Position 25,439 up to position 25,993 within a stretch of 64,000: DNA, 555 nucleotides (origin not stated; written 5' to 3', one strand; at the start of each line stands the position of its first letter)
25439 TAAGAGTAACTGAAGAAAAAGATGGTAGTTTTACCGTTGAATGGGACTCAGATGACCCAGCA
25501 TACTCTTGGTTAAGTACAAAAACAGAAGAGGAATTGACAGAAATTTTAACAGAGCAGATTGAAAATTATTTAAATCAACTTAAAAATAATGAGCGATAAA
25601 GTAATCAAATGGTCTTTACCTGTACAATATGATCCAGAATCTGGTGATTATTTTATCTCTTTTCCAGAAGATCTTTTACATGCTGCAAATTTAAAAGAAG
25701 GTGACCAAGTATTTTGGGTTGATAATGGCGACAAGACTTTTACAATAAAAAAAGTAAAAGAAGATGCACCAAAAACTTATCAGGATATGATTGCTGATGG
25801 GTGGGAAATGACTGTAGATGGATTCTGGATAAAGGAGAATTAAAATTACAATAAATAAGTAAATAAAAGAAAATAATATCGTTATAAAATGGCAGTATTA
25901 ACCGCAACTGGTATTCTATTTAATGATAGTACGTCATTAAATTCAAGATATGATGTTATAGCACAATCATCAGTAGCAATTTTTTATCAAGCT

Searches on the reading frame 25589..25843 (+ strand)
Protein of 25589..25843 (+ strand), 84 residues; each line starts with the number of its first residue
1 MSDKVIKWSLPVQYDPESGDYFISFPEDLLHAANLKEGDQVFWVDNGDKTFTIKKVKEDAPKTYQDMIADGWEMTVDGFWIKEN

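Call 79: search_dna_similar(query=window:25589-25843:+, collection=phages, mode=protein, max_evalue=0.1, max_rows=40)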
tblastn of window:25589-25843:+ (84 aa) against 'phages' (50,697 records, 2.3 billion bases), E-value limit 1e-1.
Records with a match: 22; places in all: 22; records where one place covers at least 80% of the query: 0.
Best place of each record, by identity: <60% 22.
By first word of the organism name: Synechococcus 21; Cyanophage 1.
By host as written in the record: Synechococcus sp. 11; Parasynechococcus marenigrum WH 8102 3; Synechococcus sp. KCZYC6 2; Synechococcus sp. WH8018 2; Synechococcus sp. CB0101 2; Synechococcus sp. WH 7803 1; Synechococcus sp. WH8109 1.
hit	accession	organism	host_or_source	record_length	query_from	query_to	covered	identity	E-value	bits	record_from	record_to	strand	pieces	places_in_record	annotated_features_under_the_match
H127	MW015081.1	Synechococcus phage S-SRM01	Synechococcus sp. KCZYC6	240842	3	56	64%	56.9%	7e-13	67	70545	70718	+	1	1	AbrB/MazE/SpoVT family DNA-binding domain-containing protein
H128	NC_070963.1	Synechococcus phage S-SRM01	Synechococcus sp. KCZYC6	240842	3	56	64%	56.9%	7e-13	67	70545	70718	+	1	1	AbrB/MazE/SpoVT family DNA-binding domain-containing protein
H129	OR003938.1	Synechococcus phage DSL-LC03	Synechococcus sp.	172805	3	56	64%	53.4%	2e-10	61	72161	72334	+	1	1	AbrB/MazE/SpoVT family DNA-binding domain-containing protein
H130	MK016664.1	Synechococcus phage S-B68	Synechococcus sp. WH 7803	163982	8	56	58%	47.1%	1e-5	46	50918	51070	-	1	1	hypothetical protein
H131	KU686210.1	Synechococcus phage S-WAM1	Synechococcus sp.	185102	7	58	62%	40.4%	2e-3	40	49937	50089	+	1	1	hypothetical protein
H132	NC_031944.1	Synechococcus phage S-WAM1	Synechococcus sp.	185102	7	58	62%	40.4%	2e-3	40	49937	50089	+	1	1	hypothetical protein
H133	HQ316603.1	Cyanophage S-SSM6b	Synechococcus sp. WH8109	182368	7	58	62%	38.5%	3e-3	40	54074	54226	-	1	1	hypothetical protein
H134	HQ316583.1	Synechococcus phage S-SSM4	Synechococcus sp. WH8018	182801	7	58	62%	38.5%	3e-3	40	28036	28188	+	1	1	hypothetical protein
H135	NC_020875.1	Synechococcus phage S-SSM4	Synechococcus sp. WH8018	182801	7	58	62%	38.5%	3e-3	40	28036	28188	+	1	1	hypothetical protein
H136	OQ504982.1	Synechococcus phage S-8S53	Parasynechococcus marenigrum WH 8102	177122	7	56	60%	36.0%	2e-4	44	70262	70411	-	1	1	hypothetical protein (x3)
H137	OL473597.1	Synechococcus phage S-SZBM1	Synechococcus sp. CB0101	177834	7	57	61%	35.3%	8e-3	39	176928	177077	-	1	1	hypothetical protein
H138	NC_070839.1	Synechococcus phage S-SZBM1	Synechococcus sp. CB0101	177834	7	57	61%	35.3%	8e-3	39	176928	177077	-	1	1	hypothetical protein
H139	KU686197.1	Synechococcus phage S-CAM3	Synechococcus sp.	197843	16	56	49%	43.9%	2e-4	44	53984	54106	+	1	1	hypothetical protein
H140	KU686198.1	Synechococcus phage S-CAM3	Synechococcus sp.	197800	16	56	49%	43.9%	2e-4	44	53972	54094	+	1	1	hypothetical protein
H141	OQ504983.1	Synechococcus phage S-8S55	Parasynechococcus marenigrum WH 8102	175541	7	56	60%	34.0%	4e-4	42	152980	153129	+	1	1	hypothetical protein (x3)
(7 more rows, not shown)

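Call 88: search_protein_families(library=pfam, max_evalue=1, proteins=[window:25589-25843:+])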
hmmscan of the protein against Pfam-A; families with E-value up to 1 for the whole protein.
window:25589-25843:+ (84 aa): 1 family
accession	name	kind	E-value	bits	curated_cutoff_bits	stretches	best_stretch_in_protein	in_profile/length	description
PF04014.23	MazE_antitoxin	-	5.1e-05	23.6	24.7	1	23-58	10-45/48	Antidote-toxin recognition MazE, bacterial antitoxin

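Call 89: search_solved_structures(query=window:25589-25843:+, max_evalue=10)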
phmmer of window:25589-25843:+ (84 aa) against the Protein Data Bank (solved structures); distinct sequences matched with E-value up to 10: 3.
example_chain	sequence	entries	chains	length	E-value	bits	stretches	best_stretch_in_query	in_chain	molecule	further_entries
1jtd_B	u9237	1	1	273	0.48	14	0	28-53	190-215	beta-lactamase inhibitor protein II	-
3qhy_B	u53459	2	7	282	0.5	13.9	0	28-53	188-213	Beta-lactamase inhibitory protein II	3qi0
9t9p_A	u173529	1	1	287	0.58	13.7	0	28-53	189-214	Beta-lactamase inhibitory protein II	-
